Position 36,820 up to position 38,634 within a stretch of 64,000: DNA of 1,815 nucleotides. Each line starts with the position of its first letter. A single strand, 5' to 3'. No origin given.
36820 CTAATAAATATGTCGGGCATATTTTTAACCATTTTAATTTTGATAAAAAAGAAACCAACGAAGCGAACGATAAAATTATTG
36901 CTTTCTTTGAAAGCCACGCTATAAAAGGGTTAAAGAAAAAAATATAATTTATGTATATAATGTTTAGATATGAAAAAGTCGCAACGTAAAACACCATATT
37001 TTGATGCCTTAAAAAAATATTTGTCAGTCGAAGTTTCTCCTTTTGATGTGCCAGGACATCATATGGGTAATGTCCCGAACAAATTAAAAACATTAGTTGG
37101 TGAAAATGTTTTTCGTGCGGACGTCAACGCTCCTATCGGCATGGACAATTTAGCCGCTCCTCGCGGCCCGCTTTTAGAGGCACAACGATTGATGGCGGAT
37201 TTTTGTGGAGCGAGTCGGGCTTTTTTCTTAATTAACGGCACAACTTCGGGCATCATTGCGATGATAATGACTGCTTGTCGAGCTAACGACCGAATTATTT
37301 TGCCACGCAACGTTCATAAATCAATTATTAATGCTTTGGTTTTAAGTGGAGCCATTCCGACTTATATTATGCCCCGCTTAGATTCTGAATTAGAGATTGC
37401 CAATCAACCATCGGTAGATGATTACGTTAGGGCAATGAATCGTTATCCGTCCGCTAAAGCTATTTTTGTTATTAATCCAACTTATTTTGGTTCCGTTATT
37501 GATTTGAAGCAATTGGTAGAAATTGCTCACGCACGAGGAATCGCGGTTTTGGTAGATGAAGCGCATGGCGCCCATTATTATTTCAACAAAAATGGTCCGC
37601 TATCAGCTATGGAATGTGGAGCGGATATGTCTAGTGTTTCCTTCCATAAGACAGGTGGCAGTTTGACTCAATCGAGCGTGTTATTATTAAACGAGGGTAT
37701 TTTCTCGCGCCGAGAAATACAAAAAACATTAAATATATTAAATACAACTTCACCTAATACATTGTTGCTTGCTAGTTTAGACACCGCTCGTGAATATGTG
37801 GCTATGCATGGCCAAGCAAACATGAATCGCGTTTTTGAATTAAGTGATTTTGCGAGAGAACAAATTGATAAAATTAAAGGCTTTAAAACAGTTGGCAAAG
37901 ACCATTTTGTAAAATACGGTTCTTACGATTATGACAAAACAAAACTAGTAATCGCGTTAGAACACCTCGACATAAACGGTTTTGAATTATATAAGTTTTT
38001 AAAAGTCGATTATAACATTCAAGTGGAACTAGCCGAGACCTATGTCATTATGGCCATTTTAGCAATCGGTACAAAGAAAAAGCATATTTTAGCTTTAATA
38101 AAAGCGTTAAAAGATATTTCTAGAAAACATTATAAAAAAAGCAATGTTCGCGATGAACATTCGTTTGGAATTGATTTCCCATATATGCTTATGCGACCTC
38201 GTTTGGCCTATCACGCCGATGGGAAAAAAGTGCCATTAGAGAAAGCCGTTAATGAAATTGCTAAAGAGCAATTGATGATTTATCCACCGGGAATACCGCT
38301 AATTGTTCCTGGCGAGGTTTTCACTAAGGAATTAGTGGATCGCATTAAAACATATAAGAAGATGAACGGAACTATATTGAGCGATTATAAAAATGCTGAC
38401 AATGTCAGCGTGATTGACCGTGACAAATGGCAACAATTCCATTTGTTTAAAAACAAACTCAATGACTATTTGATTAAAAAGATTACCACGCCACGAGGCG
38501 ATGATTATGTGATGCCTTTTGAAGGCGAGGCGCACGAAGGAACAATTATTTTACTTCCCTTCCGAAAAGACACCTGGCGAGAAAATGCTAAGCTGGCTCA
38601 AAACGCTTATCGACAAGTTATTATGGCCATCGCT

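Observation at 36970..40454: Single-polypeptide fusion of biosynthetic arginine decarboxylase and agmatine deiminase, followed by N-carbamoylputrescine amidase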

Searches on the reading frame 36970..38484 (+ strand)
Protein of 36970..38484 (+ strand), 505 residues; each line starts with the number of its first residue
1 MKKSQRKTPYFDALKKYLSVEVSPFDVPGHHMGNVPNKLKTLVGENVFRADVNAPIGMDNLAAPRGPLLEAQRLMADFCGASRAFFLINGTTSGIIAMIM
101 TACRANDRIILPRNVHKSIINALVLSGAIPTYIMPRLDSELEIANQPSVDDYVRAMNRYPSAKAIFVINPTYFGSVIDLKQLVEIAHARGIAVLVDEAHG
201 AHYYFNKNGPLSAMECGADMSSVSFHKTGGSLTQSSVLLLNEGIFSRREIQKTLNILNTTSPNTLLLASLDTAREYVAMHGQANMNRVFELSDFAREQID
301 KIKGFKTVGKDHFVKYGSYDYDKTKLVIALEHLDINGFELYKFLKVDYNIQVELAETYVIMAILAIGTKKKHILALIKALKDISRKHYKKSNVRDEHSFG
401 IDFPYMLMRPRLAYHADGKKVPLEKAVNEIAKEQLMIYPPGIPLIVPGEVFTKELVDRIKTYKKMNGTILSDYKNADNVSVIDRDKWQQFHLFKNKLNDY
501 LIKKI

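Call 14: search_solved_structures(query=window:36970-38484:+, max_evalue=0.00001, show_alignments=2)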
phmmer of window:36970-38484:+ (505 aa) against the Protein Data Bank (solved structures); distinct sequences matched with E-value up to 0.00001: 22.
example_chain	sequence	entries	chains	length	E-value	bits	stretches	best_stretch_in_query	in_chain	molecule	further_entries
2x3l_A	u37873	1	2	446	2.2e-36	128.5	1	9-475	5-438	ORN/LYS/ARG DECARBOXYLASE FAMILY PROTEIN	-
6q6i_A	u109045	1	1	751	1.1e-24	89.9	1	9-293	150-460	Biodegradative arginine decarboxylase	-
5fkz_E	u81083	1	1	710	1e-23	86.7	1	9-302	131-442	LYSINE DECARBOXYLASE, CONSTITUTIVE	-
9n0o_A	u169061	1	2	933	4.1e-19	71.5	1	5-133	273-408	Probable amino acid decarboxylase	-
9n0n_A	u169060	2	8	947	4.4e-19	71.4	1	5-133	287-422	Probable amino acid decarboxylase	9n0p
5fkx_A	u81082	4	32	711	8.8e-19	70.4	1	9-285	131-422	LYSINE DECARBOXYLASE, INDUCIBLE | Inducible lysine decarboxylase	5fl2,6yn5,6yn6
3n75_A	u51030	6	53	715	9.1e-19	70.4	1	9-285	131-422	Lysine decarboxylase, inducible | Inducible lysine decarboxylase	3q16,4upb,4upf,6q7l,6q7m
9e0o_A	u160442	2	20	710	4.8e-18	68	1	12-283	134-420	Lysine decarboxylase, inducible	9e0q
9e0m_A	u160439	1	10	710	5e-18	67.9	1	12-283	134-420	Lysine decarboxylase, inducible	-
1c4k_A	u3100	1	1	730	8.9e-18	67.1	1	8-135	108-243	PROTEIN (ORNITHINE DECARBOXYLASE)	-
1ord_A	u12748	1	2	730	8.9e-18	67.1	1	8-135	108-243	ORNITHINE DECARBOXYLASE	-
7p9b_A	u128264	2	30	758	9.4e-18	67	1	3-136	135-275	Biodegradative arginine decarboxylase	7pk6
5xx1_A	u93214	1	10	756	2.4e-17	65.7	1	5-138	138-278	Arginine decarboxylase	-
2vyc_A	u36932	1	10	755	6.6e-17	64.2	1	5-138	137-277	BIODEGRADATIVE ARGININE DECARBOXYLASE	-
6y3x_A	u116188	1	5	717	7.2e-13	50.9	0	16-298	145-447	Lysine decarboxylase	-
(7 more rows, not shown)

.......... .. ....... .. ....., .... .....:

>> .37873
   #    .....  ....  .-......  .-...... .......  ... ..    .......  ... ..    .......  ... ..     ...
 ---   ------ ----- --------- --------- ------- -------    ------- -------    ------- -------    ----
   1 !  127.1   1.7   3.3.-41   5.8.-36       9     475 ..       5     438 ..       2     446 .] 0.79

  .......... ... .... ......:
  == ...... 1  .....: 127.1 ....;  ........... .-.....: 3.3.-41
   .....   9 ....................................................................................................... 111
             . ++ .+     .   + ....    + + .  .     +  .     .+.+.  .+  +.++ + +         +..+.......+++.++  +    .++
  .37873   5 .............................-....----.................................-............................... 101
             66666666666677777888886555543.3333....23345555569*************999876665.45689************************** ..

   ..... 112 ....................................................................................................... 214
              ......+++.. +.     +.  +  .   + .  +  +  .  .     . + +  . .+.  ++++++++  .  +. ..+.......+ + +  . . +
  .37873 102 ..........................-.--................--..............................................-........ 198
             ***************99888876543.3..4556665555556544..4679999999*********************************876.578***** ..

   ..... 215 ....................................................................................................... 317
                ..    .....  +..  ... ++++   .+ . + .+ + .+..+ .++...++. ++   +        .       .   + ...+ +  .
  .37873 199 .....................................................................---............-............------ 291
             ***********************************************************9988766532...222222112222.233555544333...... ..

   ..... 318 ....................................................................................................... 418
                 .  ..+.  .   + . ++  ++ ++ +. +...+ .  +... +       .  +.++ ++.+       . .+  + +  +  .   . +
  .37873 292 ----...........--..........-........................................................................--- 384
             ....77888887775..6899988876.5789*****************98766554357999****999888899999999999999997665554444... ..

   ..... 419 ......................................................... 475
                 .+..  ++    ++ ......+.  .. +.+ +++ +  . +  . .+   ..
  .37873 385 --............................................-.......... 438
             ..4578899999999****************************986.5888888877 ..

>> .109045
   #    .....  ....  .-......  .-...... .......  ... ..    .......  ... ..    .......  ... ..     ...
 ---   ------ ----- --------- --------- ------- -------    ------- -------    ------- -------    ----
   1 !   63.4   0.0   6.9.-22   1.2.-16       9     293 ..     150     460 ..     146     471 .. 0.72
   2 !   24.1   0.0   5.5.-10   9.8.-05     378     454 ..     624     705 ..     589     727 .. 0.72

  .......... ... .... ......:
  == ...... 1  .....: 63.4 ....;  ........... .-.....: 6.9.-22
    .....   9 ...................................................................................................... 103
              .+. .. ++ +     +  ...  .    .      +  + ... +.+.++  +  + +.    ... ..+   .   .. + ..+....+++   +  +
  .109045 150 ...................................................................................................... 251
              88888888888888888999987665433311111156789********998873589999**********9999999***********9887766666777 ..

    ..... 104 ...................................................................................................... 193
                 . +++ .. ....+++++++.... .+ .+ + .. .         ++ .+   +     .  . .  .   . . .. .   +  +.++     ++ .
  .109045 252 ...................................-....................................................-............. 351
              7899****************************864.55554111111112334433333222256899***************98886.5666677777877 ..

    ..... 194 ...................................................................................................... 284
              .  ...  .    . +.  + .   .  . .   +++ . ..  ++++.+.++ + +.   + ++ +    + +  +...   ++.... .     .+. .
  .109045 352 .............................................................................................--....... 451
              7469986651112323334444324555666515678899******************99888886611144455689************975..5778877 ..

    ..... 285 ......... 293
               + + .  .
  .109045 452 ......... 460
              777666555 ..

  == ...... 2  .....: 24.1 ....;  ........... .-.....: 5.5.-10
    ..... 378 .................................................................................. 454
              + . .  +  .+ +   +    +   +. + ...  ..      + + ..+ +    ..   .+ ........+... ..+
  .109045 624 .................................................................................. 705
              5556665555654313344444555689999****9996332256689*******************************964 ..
